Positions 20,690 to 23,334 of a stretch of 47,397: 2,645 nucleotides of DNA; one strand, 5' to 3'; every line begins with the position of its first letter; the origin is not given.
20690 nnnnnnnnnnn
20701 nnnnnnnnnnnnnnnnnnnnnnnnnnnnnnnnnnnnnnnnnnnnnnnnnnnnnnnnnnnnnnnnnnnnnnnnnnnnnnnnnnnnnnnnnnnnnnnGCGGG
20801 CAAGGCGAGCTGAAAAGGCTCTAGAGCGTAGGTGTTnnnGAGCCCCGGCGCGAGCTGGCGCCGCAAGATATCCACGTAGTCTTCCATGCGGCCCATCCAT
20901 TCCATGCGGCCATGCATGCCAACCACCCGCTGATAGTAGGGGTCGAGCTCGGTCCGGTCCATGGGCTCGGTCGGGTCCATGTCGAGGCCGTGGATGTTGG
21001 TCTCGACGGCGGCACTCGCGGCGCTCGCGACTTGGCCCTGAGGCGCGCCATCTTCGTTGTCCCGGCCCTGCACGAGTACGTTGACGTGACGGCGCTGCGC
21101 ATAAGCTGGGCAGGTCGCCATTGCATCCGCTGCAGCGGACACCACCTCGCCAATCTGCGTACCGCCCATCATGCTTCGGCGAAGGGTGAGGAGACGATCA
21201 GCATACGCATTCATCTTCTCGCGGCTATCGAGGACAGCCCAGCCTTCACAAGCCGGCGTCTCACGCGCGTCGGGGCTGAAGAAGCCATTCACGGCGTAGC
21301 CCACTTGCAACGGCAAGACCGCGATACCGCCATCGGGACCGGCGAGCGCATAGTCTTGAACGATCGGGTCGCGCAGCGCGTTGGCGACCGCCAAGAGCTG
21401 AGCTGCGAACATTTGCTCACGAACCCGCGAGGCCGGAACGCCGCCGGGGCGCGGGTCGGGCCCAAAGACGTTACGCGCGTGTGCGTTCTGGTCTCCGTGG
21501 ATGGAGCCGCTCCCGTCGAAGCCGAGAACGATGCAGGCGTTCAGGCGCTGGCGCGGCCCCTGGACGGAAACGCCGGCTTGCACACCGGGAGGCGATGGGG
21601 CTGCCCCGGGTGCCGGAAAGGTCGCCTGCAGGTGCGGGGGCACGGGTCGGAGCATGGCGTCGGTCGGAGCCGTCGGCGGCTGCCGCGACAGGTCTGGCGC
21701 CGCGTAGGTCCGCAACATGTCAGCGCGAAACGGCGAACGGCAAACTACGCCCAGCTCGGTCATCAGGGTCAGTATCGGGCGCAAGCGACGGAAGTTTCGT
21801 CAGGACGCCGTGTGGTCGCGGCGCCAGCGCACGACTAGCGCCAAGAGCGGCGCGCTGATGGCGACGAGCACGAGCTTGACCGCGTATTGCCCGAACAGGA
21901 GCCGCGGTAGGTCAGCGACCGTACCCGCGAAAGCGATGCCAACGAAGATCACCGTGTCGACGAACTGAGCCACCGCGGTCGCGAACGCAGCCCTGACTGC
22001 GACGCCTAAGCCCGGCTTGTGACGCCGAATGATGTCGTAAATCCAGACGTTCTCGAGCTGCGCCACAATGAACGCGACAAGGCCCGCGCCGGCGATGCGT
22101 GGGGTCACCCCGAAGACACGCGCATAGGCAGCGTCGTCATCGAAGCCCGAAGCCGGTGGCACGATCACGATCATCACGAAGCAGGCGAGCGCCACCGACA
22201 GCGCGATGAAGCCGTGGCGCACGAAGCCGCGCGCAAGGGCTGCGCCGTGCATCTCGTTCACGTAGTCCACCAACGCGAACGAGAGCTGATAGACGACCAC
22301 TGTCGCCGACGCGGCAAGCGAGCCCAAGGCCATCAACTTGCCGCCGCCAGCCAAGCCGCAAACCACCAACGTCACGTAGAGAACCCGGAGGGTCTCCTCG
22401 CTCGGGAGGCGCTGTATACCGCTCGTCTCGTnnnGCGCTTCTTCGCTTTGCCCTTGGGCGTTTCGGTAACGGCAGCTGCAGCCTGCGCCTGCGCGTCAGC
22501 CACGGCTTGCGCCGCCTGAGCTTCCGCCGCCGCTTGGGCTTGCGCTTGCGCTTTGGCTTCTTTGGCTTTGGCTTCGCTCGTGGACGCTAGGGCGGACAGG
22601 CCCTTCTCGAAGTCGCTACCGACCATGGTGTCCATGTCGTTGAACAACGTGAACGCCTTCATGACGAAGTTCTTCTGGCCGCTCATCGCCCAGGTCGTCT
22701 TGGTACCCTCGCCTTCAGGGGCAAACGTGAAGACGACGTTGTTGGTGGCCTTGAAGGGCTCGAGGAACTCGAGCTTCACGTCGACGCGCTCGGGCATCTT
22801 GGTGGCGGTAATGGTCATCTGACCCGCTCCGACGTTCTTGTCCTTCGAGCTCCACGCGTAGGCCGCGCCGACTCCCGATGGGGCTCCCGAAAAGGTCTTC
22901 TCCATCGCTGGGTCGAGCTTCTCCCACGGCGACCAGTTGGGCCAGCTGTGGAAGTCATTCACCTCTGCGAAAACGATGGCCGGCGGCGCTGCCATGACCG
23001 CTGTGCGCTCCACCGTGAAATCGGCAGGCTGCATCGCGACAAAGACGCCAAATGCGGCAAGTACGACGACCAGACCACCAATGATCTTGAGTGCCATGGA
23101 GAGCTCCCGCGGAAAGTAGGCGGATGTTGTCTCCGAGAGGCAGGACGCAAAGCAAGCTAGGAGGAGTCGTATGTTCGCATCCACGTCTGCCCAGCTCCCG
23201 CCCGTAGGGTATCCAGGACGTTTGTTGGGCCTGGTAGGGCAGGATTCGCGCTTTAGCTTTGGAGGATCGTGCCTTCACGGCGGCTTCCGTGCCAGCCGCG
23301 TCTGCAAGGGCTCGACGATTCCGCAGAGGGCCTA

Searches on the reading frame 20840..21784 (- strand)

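Call 7: search_protein_families(library=pfam, proteins=[window:20840-21784:-], max_evalue=0.0001)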
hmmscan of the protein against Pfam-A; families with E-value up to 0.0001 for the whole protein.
window:20840-21784:- (315 aa): 1 family
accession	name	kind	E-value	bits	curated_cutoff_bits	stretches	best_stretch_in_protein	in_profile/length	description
PF06707.17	DUF1194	-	2.4e-14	53.5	27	1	124-311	19-198/206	Protein of unknown function (DUF1194)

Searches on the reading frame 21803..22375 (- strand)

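Call 7: search_protein_families(library=pfam, proteins=[window:21803-22375:-], max_evalue=0.0001)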
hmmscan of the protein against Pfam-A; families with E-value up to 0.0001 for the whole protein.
window:21803-22375:- (191 aa): 1 family
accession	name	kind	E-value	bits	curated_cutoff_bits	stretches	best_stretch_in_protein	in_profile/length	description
PF02592.20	Vut_1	-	6.6e-34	117.9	27.2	1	24-181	2-152/152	Putative vitamin uptake transporter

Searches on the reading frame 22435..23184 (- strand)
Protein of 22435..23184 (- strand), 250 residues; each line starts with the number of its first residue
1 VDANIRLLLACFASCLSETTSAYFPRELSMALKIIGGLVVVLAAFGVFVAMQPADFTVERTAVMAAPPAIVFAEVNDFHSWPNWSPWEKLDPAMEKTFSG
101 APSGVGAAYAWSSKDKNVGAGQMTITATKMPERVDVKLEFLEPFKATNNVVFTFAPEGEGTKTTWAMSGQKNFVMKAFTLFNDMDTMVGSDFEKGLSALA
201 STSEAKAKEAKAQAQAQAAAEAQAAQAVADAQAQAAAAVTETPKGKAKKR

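Call 7: search_protein_families(library=pfam, proteins=[window:22435-23184:-], max_evalue=0.0001)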
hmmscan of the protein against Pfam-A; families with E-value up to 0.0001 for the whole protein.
window:22435-23184:- (250 aa): 1 family
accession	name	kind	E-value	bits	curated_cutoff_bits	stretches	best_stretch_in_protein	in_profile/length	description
PF10604.15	Polyketide_cyc2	-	6.4e-12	46.4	27.4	1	56-204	2-142/142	Polyketide cyclase / dehydrase and lipid transport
